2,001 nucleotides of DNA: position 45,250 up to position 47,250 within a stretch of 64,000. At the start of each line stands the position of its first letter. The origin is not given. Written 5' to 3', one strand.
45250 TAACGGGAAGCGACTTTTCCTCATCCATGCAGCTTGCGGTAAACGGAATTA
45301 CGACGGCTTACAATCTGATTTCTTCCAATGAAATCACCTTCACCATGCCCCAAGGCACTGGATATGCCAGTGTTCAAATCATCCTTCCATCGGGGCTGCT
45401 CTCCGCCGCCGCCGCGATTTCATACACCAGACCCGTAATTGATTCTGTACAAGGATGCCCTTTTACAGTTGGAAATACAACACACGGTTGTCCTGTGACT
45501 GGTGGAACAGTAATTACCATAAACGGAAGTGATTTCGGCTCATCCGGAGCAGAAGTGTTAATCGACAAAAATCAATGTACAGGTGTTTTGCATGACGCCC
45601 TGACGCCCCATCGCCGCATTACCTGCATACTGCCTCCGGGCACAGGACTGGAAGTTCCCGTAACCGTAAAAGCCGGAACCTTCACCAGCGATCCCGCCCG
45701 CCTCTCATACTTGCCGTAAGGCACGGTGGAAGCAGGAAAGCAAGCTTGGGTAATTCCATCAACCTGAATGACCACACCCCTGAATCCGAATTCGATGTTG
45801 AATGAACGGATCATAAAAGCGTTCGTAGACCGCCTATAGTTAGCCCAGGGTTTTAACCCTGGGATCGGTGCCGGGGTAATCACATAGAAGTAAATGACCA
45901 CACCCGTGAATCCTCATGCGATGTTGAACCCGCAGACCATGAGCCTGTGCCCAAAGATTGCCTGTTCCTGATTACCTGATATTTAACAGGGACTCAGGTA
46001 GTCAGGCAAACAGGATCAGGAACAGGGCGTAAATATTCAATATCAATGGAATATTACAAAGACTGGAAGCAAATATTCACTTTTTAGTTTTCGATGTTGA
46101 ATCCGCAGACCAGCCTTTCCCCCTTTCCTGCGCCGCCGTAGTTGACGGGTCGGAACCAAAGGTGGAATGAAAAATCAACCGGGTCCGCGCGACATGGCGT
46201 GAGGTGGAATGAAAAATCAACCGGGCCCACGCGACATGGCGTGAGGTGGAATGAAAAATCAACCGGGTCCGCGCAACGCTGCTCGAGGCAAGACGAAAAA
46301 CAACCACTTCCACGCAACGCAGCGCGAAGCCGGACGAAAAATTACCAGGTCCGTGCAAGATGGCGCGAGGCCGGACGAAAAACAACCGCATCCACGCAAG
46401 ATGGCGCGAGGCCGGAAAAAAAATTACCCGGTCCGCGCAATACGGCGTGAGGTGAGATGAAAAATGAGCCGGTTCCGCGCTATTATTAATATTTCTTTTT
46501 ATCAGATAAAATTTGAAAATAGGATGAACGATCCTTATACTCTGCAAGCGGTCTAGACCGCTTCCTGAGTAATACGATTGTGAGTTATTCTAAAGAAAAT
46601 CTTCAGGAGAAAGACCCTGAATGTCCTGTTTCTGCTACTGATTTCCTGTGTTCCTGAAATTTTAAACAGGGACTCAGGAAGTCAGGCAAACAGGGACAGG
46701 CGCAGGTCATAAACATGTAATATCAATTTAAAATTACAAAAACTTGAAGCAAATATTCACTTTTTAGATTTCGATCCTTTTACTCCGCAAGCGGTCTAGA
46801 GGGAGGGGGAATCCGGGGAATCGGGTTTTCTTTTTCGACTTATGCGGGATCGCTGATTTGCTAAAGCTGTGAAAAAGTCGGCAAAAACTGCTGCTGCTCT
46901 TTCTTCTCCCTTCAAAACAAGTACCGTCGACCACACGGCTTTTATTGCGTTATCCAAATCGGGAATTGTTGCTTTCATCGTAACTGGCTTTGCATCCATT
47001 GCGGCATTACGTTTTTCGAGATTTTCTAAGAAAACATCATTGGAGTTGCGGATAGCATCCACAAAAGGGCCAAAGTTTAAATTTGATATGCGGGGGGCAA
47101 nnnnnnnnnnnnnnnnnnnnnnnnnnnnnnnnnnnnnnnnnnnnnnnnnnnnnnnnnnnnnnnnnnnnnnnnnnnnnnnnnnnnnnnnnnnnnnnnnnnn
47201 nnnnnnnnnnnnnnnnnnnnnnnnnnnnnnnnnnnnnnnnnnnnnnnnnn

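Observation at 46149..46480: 42-bp GC-rich tandem array is not a CRISPR, but has an unusual conservation gradient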

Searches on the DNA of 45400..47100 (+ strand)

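Call 5: search_rna_families(source=window, start=45400, end=47100, threshold=evalue, max_evalue=10, show_alignments=3)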
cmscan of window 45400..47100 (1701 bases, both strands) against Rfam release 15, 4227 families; matches with E-value up to 10: 15.
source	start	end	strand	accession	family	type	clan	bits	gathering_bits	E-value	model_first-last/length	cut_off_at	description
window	45954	46030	+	RF03915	MIR5286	Gene; miRNA;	-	25.6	93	0.013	1-78/78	no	MIR5286 microRNA precursor family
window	46624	46695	-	RF01042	mir-891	Gene; miRNA;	-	24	90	0.077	1-79/79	no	mir-891 microRNA precursor family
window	45827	45863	-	RF01687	Acido-Lenti-1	Gene; sRNA;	-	23.9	37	0.0087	1-46/46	no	Acido-Lenti-1 RNA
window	45960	46013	+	RF00178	mir-24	Gene; miRNA;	-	23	50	0.031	1-69/69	no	mir-24 microRNA precursor family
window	46633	46688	+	RF03734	mir-4773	Gene; miRNA;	-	23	100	0.35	1-78/78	no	mir-4773 microRNA precursor family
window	46623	46696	+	RF01024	mir-944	Gene; miRNA;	-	22.3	100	0.59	1-88/88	no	mir-944 microRNA precursor family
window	46638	46687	+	RF03217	mir-3167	Gene; miRNA;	-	22.1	86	0.61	1-59/59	no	mir-3167 microRNA precursor family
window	46621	46691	-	RF03915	MIR5286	Gene; miRNA;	-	21.9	93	0.15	1-78/78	no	MIR5286 microRNA precursor family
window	46624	46695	+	RF03452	mir-3121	Gene; miRNA;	-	21.6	108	0.1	1-77/77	no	mir-3121 microRNA precursor family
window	46620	46718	+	RF01016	mir-584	Gene; miRNA;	-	21.6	80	0.25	1-97/97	no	mir-584 microRNA precursor family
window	45961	46016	-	RF00178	mir-24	Gene; miRNA;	-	18.6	50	0.63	1-69/69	no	mir-24 microRNA precursor family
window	46623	46702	+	RF03849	MIR1219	Gene; miRNA;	-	18.6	79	1.6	1-82/82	no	MIR1219 microRNA precursor family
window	46633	46692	-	RF03734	mir-4773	Gene; miRNA;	-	18.3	100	4.9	1-78/78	no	mir-4773 microRNA precursor family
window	46460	46593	+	RF02768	Ysr155_RyfD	Gene; sRNA;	-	14.9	42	6.7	1-140/140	no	Yersinia sRNA 155(RyfD)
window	46624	46701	+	RF04209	MIR7533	Gene; miRNA;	-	14.3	230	8.3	1-249/249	no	MIR7533 microRNA precursor family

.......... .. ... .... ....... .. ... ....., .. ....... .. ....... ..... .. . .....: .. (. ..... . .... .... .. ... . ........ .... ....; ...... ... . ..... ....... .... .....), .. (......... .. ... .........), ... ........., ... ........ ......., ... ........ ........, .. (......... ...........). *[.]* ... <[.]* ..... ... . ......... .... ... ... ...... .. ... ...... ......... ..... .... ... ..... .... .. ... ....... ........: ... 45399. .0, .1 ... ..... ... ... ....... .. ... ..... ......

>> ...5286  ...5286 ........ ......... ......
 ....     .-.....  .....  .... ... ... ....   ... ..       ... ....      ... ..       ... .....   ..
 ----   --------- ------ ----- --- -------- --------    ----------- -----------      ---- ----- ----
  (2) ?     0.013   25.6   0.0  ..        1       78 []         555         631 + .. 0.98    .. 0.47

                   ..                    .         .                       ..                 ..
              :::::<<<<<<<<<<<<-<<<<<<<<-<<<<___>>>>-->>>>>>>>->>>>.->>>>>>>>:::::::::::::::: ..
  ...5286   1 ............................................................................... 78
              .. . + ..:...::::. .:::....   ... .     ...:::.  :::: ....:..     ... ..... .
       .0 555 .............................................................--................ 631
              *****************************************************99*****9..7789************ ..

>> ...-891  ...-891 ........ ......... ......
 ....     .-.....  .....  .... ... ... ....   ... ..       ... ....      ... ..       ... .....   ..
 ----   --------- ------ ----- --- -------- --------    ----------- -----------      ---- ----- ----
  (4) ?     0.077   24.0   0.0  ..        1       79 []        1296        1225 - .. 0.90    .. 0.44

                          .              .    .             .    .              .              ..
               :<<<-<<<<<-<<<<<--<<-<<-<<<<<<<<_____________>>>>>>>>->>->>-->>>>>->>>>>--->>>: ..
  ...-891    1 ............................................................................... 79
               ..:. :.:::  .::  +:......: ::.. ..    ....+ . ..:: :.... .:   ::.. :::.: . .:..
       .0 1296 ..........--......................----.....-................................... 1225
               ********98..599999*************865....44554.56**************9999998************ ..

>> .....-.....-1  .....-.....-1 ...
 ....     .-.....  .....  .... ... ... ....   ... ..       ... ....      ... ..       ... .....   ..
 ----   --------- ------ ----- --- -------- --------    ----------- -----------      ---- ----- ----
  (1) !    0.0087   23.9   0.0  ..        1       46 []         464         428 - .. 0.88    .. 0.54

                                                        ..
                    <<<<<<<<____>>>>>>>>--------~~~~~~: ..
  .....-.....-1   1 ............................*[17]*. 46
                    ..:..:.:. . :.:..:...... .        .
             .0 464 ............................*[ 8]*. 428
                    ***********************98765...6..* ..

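Call 40: search_dna_similar(query=window:46092-46530:+, collection=plasmids, mode=distant, max_evalue=0.01, max_rows=15)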
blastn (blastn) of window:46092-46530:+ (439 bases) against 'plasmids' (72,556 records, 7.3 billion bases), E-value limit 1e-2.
No match.

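Call 41: search_dna_similar(query=window:45720-46800:+, collection=phages, mode=distant, max_evalue=0.01, max_rows=15)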
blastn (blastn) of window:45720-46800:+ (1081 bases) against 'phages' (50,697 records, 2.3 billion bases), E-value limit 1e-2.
No match.

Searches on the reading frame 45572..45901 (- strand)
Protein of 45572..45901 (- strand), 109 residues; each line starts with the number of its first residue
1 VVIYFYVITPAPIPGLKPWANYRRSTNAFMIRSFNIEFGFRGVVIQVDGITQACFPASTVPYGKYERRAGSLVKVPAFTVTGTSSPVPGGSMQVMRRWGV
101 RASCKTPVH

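Call 46: search_protein_families(library=padloc, proteins=[window:45572-45901:-], max_evalue=0.1)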
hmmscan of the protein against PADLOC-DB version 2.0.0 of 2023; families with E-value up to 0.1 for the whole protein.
window:45572-45901:- (109 aa): 0 families

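Call 73: search_protein_families(library=phrogs, proteins=[window:45572-45901:-], max_evalue=0.01)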
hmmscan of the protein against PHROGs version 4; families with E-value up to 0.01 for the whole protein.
window:45572-45901:- (109 aa): 0 families

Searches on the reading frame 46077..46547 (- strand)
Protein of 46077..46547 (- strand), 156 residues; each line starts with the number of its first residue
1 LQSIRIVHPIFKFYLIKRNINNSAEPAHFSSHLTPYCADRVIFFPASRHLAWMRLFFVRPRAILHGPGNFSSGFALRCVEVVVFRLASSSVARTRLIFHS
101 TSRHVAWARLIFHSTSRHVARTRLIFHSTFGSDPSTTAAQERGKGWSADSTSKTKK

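Call 46: search_protein_families(library=padloc, proteins=[window:46077-46547:-], max_evalue=0.1)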
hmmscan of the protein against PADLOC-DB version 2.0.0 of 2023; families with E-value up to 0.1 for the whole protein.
window:46077-46547:- (156 aa): 0 families

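Call 49: find_homologous_proteins(query=window:46077-46547:-, max_evalue=0.01)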
Query window:46077-46547:-: 1069 candidates shared short words with the query, none scored E <= 0.01.

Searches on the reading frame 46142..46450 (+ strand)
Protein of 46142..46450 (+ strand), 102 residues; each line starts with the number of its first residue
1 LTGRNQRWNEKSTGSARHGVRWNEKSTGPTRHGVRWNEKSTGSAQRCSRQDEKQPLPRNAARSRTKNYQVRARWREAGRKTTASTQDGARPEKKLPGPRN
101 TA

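Call 46: search_protein_families(library=padloc, proteins=[window:46142-46450:+], max_evalue=0.1)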
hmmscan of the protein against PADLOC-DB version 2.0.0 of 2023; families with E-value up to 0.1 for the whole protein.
window:46142-46450:+ (102 aa): 0 families

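Call 54: search_protein_representatives(protein=window:46142-46450:+)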
Query: 102 residues. Proteins with E-value up to 0.001 (for the whole library): 2; up to 1e-10: 1; up to 1e-30: 0. The best 2 are listed.
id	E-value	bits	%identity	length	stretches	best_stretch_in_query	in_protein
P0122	3.5e-18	82.2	64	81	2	53-99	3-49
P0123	7.2e-04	36.3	31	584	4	6-43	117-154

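Call 57: find_encoding_contigs(protein=P0122, flank=10000, max_places=10)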
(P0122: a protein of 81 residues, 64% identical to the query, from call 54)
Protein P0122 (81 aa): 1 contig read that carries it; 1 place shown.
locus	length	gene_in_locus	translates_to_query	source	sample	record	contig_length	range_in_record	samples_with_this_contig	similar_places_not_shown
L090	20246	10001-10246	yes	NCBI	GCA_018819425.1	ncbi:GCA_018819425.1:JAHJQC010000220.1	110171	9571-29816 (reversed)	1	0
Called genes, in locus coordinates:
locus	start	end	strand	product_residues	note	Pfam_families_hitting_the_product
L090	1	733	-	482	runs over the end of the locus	-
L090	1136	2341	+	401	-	PF00365:PFK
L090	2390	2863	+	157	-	PF01668:SmpB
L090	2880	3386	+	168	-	PF14361:RsbRD_N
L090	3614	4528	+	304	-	PF00753:Lactamase_B (weak), PF12706:Lactamase_B_2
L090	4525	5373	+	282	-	PF23023:Anti-Pycsar_Apyc1 (weak), PF12706:Lactamase_B_2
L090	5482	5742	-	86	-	PF04964:Flp_Fap (weak)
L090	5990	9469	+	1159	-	PF01833:TIG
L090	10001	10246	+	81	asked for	-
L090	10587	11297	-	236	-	PF19775:DUF6261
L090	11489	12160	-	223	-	PF01895:PhoU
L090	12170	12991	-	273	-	PF00005:ABC_tran, PF02463:SMC_N (faint), PF13304:AAA_21 (faint)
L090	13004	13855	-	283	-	PF00528:BPD_transp_1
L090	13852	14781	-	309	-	PF00528:BPD_transp_1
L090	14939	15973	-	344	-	PF12849:PBP_like_2, PF01547:SBP_bac_1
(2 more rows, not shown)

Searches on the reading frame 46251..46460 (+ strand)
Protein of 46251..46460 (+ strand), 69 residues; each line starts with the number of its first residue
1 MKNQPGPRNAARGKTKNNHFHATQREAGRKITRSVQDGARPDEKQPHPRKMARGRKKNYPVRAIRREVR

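Call 67: list_cluster_members(proteins=[P0122, window:46251-46460:+, window:46142-46450:+, window:46077-46547:-, window:46084-46317:-])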
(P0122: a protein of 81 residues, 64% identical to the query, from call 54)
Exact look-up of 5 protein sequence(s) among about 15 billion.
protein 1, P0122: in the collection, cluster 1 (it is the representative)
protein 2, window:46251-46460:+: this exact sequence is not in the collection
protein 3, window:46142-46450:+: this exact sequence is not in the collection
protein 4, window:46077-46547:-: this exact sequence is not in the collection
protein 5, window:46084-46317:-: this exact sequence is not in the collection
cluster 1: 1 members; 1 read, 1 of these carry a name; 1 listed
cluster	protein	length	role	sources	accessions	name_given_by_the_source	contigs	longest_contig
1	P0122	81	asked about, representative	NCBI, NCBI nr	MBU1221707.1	hypothetical protein KKF97_18040 [Myxococcota bacterium] | hypothetical protein [Myxococcota bacterium]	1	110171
